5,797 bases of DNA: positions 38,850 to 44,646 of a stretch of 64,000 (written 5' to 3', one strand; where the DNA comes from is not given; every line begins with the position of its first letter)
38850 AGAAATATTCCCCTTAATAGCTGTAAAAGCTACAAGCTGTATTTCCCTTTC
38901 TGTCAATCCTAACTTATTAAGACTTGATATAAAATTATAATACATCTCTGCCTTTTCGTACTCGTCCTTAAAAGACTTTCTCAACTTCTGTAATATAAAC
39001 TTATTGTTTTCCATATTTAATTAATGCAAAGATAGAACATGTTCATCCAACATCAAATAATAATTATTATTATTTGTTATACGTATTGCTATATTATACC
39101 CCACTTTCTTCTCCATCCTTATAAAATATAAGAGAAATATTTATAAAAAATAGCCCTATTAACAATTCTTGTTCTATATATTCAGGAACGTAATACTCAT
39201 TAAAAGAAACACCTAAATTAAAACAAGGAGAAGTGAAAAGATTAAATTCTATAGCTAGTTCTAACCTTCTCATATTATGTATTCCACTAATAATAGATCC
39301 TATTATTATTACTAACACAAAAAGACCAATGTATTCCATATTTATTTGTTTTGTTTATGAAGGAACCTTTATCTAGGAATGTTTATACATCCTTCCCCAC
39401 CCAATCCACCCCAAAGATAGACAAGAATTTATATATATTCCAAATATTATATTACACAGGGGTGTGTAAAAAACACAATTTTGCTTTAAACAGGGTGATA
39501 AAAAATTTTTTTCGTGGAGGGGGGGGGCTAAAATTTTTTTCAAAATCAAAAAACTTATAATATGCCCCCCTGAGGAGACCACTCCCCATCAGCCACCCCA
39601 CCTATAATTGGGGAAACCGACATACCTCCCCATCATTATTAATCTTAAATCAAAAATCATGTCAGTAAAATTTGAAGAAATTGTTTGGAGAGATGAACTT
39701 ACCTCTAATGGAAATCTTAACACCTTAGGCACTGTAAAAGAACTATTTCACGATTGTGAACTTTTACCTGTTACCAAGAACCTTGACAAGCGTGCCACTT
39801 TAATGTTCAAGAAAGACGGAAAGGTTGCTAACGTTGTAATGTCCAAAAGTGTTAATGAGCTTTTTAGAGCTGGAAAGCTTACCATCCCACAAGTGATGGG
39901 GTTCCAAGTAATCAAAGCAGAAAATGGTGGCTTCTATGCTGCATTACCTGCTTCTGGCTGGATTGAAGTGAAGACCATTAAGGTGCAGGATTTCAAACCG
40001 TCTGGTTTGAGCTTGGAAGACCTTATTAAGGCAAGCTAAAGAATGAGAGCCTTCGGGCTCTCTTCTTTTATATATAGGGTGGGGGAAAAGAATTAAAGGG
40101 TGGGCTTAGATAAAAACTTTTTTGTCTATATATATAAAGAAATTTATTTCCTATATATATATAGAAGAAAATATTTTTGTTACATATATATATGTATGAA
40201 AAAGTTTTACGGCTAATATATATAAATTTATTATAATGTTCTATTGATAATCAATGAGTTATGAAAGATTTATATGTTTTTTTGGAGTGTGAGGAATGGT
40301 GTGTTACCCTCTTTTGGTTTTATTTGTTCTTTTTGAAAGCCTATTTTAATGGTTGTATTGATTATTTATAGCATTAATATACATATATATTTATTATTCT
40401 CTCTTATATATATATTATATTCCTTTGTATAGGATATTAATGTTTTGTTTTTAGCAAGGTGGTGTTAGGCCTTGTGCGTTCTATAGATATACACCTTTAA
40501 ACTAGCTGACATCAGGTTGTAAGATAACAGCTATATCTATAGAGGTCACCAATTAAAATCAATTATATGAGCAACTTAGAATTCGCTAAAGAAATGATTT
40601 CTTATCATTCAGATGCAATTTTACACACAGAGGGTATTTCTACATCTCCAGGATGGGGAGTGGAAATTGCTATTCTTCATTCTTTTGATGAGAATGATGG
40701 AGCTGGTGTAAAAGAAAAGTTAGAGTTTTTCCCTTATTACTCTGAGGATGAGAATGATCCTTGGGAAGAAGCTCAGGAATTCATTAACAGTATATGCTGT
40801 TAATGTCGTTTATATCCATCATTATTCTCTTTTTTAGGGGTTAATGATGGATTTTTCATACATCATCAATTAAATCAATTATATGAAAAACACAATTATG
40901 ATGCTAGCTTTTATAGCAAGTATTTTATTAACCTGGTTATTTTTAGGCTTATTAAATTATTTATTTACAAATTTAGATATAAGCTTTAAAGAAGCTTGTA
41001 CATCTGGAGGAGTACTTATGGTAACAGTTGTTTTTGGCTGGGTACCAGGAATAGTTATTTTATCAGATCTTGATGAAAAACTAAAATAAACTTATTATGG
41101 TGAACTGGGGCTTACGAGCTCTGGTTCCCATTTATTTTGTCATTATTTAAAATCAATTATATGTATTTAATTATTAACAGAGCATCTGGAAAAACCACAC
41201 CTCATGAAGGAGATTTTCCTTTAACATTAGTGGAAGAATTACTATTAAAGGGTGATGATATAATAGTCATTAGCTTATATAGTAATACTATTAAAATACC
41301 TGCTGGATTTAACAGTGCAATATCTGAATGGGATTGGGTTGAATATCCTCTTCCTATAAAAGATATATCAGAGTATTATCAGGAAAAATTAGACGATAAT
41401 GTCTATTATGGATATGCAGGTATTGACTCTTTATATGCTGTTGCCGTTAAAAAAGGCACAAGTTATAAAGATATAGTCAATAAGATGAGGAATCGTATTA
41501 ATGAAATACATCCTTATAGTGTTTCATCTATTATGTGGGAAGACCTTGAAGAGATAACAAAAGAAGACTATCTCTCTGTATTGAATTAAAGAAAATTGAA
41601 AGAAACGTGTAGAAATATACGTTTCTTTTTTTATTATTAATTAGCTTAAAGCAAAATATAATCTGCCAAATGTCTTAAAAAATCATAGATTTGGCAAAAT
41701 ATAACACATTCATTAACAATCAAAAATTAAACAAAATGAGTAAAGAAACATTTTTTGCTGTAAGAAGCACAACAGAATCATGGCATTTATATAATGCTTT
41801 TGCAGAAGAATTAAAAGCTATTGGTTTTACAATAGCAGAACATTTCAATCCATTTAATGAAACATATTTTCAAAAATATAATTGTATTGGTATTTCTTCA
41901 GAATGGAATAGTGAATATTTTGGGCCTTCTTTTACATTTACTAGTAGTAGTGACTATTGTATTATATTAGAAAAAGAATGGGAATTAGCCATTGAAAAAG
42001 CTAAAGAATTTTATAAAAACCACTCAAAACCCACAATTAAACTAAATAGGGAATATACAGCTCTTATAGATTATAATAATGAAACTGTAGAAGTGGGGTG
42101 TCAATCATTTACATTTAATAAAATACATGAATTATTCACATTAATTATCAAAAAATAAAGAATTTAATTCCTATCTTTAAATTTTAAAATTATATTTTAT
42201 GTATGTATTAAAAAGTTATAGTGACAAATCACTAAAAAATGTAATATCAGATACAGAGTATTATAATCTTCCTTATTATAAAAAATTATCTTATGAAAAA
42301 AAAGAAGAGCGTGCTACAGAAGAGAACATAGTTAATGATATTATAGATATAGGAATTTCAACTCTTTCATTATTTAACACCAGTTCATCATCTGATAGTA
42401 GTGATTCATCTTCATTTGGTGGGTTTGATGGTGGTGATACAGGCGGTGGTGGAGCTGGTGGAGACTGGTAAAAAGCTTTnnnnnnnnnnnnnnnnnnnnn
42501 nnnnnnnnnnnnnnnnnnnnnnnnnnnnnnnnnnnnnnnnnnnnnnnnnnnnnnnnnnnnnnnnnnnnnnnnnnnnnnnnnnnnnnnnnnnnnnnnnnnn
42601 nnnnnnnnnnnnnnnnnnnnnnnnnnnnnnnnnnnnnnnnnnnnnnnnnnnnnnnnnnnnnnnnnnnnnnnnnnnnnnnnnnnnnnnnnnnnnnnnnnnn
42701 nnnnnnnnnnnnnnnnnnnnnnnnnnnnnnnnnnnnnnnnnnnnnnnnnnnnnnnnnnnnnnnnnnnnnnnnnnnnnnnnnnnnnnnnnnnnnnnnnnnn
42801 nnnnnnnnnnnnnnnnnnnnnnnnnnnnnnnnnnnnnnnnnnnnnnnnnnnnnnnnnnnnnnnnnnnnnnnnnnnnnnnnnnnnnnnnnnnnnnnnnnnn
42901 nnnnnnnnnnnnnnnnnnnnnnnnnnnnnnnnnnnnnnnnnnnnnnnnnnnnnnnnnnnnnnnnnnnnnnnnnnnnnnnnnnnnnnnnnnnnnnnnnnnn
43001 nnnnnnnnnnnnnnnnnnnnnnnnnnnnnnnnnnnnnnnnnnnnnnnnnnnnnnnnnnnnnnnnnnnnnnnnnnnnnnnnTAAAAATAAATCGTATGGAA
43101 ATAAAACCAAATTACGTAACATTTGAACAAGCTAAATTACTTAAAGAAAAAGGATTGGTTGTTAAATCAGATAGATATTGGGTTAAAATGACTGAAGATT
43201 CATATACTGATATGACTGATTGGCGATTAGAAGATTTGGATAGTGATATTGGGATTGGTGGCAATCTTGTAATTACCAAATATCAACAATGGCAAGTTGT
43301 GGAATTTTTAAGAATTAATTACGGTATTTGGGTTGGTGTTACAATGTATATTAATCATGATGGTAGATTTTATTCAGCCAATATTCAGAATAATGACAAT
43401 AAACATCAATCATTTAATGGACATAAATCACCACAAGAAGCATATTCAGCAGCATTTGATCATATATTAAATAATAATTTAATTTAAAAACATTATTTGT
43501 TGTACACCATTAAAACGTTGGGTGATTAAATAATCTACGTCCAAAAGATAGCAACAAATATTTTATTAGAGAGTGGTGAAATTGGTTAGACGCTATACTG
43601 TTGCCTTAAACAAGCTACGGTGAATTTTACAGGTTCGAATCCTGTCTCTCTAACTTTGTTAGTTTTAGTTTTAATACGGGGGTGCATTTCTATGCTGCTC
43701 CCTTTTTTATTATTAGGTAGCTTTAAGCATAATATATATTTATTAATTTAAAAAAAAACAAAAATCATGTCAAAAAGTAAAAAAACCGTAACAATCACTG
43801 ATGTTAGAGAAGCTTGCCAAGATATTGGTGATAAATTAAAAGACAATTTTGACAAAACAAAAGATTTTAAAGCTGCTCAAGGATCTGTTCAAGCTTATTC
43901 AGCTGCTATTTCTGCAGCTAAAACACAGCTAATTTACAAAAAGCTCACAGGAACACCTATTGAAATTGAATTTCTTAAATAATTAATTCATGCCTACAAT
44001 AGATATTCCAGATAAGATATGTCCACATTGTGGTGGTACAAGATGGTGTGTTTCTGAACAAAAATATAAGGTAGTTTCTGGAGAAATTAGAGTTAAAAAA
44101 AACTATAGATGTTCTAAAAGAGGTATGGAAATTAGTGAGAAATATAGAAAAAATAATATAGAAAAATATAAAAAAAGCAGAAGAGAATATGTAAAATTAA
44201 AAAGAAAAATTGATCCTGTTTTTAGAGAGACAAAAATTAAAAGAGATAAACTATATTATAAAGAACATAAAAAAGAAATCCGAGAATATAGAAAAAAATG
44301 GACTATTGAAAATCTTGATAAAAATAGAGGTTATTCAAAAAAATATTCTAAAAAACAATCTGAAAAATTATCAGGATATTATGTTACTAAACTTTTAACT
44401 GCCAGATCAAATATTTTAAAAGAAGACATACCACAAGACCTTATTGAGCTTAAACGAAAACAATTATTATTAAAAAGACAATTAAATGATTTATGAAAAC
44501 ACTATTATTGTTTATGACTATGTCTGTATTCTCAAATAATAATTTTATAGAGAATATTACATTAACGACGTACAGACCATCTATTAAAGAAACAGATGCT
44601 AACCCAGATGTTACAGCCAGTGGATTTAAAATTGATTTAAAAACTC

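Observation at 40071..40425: Iteron-like array of (TA)n islands in a 500-bp non-coding stretch, a candidate replication origin or early-promoter cluster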

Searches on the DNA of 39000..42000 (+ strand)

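Call 4: search_dna_similar(query=window:39000-42000:+, collection=phages, mode=near, max_rows=20)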
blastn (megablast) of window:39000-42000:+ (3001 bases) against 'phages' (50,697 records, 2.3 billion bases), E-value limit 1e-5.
No match.

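Call 42: search_rna_families(source=window, start=39000, end=41200, threshold=evalue, max_evalue=5)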
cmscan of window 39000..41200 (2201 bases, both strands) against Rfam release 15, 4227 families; matches with E-value up to 5: 1.
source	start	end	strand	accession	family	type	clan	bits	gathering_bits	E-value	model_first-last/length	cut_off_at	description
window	39663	39731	+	RF03149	RAGATH-12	Gene; sRNA;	-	18.3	75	1.4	1-78/78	no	RAGATH-12 RNA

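Call 62: search_dna_similar(query=window:39340-40620:+, collection=phages, mode=distant, max_evalue=0.01, max_rows=15)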
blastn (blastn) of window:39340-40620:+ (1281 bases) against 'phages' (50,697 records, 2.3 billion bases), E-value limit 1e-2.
No match.

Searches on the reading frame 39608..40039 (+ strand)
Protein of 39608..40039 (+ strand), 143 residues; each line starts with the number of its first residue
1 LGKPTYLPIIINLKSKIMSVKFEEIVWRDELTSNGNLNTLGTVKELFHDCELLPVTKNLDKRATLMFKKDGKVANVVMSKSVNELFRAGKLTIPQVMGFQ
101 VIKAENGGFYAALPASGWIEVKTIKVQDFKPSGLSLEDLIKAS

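Call 12: search_protein_families(library=phrogs, proteins=[window:39608-40039:+], max_evalue=0.01)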
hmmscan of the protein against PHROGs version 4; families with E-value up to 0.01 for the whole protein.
window:39608-40039:+ (143 aa): 0 families

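Call 15: find_related_loci(query=window:39608-40039:+, collection=viral_contigs, flank=6000)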
Query window:39608-40039:+ (143 aa) in viral_contigs; peptide patterns used: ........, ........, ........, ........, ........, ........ (x = any residue, [..] = any of these).
7 stretches matched a pattern; 1 encode a relative of the query (tblastn E <= 1e-3); 1 distinct loci.
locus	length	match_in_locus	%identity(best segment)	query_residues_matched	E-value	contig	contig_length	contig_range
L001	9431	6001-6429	86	1-143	8e-84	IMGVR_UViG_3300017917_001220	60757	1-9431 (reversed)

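Call 21: find_homologous_proteins(query=window:39608-40039:+)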
Query window:39608-40039:+ (143 aa): 6 proteins with E <= 0.001 among 18 candidates.
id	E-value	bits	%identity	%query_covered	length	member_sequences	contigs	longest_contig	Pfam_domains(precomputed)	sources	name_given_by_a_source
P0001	1.3e-75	270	100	88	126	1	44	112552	-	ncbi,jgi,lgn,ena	jgi:hypothetical protein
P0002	1.5e-67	244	87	88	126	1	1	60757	-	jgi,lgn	-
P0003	3.4e-36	142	56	83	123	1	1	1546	-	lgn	-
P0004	6.3e-31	125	50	84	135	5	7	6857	-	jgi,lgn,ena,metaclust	jgi:hypothetical protein|metaclust:\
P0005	5.5e-29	119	49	86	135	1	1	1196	-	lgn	-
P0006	1.3e-28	118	53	84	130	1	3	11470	-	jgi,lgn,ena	jgi:hypothetical protein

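Call 22: find_encoding_contigs(protein=P0004, flank=4000, max_places=6)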
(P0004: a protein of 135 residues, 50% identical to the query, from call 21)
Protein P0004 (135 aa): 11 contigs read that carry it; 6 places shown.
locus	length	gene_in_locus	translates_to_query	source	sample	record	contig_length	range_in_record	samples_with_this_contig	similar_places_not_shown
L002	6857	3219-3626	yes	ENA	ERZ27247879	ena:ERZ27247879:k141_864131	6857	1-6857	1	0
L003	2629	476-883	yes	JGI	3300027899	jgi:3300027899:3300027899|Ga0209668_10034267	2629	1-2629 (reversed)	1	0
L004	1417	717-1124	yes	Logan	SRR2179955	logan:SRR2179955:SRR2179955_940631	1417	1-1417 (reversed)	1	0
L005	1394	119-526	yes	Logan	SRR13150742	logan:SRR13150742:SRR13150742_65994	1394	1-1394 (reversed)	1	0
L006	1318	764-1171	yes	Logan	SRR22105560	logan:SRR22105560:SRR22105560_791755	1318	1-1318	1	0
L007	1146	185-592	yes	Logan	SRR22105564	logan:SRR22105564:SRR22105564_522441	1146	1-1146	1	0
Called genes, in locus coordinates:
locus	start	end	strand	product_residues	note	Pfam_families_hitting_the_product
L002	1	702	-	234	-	?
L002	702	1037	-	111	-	-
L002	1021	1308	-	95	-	-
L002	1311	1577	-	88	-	-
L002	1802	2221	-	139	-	-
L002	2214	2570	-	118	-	-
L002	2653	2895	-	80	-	-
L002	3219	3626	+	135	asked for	-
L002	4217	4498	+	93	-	-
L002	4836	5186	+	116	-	-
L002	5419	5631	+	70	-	-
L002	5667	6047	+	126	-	-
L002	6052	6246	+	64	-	-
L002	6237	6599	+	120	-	PF19662:DUF6165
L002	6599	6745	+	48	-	-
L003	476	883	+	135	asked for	-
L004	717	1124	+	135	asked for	-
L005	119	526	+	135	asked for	-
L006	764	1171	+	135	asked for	-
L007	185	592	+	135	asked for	-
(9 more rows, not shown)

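Call 23: find_encoding_contigs(protein=P0006, flank=4000, max_places=4)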
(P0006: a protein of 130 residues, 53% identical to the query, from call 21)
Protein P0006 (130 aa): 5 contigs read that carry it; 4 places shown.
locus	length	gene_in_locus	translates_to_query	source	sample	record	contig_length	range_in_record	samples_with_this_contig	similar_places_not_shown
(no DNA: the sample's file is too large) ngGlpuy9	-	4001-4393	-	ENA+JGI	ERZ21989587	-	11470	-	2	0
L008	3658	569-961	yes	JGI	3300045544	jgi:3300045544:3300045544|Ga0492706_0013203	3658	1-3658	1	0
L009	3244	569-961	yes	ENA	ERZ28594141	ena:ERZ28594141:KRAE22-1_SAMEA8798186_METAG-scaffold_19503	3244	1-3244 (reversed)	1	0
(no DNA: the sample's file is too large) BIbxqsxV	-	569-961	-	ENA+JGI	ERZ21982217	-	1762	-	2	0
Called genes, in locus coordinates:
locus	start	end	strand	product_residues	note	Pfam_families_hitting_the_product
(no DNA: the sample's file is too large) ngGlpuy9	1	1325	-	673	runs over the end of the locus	-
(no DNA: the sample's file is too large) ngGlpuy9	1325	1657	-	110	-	-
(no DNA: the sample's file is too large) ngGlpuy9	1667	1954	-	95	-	-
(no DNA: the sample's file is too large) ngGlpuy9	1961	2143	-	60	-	-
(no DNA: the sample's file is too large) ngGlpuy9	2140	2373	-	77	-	-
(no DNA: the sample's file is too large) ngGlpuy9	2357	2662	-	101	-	-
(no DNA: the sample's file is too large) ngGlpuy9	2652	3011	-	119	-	PF00216:Bac_DNA_binding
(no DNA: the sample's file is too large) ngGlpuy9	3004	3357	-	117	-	-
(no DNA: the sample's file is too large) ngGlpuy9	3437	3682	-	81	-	-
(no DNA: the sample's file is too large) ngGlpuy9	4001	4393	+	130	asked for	-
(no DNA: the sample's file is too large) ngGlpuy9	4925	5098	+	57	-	-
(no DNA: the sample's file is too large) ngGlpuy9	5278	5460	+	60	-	-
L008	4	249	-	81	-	-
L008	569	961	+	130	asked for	-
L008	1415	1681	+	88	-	-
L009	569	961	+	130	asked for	-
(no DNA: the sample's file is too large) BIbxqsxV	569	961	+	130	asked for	-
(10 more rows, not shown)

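Call 24: find_encoding_contigs(protein=P0001, flank=3000, max_places=10)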
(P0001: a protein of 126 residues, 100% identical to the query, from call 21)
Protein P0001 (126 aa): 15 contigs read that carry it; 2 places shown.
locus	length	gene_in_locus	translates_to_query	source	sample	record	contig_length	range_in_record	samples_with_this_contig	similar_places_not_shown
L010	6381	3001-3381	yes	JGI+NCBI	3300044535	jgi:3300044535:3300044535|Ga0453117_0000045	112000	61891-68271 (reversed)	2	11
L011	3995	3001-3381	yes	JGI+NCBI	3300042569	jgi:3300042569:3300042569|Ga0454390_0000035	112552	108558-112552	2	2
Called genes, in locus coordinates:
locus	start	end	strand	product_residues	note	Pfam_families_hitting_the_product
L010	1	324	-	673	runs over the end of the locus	-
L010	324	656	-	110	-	-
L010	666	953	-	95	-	-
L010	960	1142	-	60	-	-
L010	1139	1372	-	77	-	-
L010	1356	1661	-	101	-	-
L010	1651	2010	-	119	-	PF00216:Bac_DNA_binding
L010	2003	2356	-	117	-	-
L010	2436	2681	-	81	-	-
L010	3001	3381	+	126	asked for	-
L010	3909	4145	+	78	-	-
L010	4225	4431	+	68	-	-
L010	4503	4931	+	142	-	-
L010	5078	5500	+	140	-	-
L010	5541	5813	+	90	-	PF25184:YxzE (weak)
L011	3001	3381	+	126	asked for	-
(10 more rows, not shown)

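Call 28: find_encoding_contigs(protein=P0003, flank=4000, max_places=4)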
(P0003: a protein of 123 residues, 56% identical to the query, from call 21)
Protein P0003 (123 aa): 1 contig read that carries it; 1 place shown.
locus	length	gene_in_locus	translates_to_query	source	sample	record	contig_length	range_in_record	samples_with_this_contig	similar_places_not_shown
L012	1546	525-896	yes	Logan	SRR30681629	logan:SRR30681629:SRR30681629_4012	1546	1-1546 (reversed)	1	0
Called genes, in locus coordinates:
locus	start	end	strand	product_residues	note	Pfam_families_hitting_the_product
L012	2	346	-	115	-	?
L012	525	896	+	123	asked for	-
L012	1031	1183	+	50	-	-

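Call 34: find_related_loci(query=A2, collection=metagenome_contigs, flank=2500)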
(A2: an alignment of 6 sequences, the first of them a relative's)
Query A2 (126 aa) in metagenome_contigs; peptide patterns used: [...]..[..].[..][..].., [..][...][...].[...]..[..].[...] (x = any residue, [..] = any of these).
147 stretches matched a pattern; 5 encode a relative of the query (tblastn E <= 1e-3); 5 distinct loci.
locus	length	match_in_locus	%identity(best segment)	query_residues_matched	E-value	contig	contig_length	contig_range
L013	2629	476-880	49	1-126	1e-40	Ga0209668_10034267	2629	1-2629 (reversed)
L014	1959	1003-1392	50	7-126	6e-41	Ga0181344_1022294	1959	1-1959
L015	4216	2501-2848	42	1-113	8e-26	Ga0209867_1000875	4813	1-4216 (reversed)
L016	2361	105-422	41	6-106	3e-18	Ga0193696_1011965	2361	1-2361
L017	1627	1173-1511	37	6-108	2e-16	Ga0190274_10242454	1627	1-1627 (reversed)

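Call 49: search_protein_families(library=pfam, proteins=[window:39659-40039:+], max_evalue=0.01)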
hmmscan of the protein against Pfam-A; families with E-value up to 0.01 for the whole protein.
window:39659-40039:+ (126 aa): 0 families

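Call 63: search_dna_similar(query=window:39659-40039:+, collection=phages, mode=protein, max_evalue=0.01, max_rows=15)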
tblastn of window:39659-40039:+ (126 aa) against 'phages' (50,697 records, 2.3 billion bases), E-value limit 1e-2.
No match.

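Call 78: predict_structure(alignment_id=A2)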
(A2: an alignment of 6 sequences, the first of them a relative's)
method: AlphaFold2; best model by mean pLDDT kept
length: 126 residues; sequences in the alignment: 6
mean_pLDDT: 64.3   pTM: 0.57
mean pLDDT of the five models: 64.3, 62.6, 61.4, 58.7, 56.5
residues with pLDDT >= 90: 0; 70-90: 70; 50-70: 15; < 50: 41
segments of 3 or more residues with pLDDT < 50: 1-20, 100-118
pLDDT, mean of each block of 10 residues (from residue 1): 36 32 76 83 81 83 81 83 74 70 37 44 53
secondary structure, 60 per line:
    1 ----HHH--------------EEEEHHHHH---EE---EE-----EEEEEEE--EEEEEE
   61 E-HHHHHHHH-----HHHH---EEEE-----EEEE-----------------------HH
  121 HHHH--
elements in order: E22-25 H26-30 E46-52 E55-61 H63-70 H76-79 E83-86 E92-95 H119-124

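Call 104: fold_search(model_id=the predicted structure, library=viral)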
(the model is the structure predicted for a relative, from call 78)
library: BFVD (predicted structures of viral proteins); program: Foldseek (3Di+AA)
matches with E <= 10: 1250; with E <= 0.001: 1
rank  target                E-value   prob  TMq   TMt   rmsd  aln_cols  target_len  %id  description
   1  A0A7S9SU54            1.7e-06  1.00  0.46  0.42  11.5       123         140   27  Uncharacterized protein [Virus NIOZ-UU157]
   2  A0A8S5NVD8            2.3e-02  0.90  0.42  0.35   9.2       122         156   15  Uncharacterized protein [CrAss-like virus sp. ctWDt29]
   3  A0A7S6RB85            2.4e-02  0.21  0.23  0.24  14.1       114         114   10  Signal peptide-containing lipoprotein [Bacillus phage Kirov]
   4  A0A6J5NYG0            1.4e-01  0.20  0.24  0.09   9.0        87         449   14  DnaE_OBF domain containing protein [uncultured Caudovirales phage]
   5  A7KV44                1.5e-01  0.14  0.21  0.03  16.2       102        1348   13  (no name in the UniProt tables at hand)
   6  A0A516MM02            1.8e-01  0.69  0.19  0.33   2.3        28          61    7  (no name in the UniProt tables at hand)
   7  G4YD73                1.8e-01  0.54  0.29  0.21   5.0        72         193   12  (no name in the UniProt tables at hand)
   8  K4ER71                1.8e-01  0.20  0.28  0.13   9.9       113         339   12  Lef-3 [Epinotia aporema granulovirus]
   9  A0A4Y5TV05            1.9e-01  0.35  0.27  0.34   7.3        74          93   14  Zinc carboxypeptidase-like protein [Vibrio phage VAP7]
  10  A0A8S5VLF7            1.9e-01  0.23  0.24  0.05   6.2        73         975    7  (no name in the UniProt tables at hand)
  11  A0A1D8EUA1            2.0e-01  0.38  0.26  0.39   5.0        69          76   14  Uncharacterized protein [Propionibacterium phage G4]
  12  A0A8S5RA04            2.0e-01  0.15  0.25  0.21  15.2       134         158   11  tRNA_anti-like [Siphoviridae sp. ctvxh7]
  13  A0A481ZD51            2.1e-01  0.54  0.19  0.10   8.0        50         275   18  Endonuclease/exonuclease/phosphatase family protein [Pithovirus LCPAC403]
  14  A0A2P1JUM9            2.1e-01  0.35  0.27  0.33   6.5        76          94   17  Lipoprotein [Bacillus phage Anath]
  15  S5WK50                2.1e-01  0.25  0.22  0.29   8.1        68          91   15  Uncharacterized protein [Pseudomonas phage PaBG]
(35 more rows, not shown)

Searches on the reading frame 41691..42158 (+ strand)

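Call 12: search_protein_families(library=phrogs, proteins=[window:41691-42158:+], max_evalue=0.01)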
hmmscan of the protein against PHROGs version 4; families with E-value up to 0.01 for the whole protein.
window:41691-42158:+ (155 aa): 1 family
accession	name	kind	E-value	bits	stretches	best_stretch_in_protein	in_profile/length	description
phrog_3919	-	unknown function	0.0021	19.1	1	87-115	54-82/136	-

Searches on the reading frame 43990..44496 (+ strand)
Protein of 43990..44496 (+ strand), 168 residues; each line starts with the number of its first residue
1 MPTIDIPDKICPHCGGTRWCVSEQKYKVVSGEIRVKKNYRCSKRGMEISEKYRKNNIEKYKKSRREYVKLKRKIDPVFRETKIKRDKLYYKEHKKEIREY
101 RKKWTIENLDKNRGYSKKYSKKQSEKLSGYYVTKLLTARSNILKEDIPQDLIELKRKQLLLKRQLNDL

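Call 71: search_protein_families(library=phrogs, proteins=[window:43990-44496:+], max_evalue=0.001)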
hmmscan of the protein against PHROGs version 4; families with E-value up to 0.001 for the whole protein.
window:43990-44496:+ (168 aa): 1 family
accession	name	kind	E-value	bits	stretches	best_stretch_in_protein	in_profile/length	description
phrog_599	-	moron, auxiliary metabolic gene and host takeover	0.00028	22.1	1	10-133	76-196/262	Lar-like restriction alleviation protein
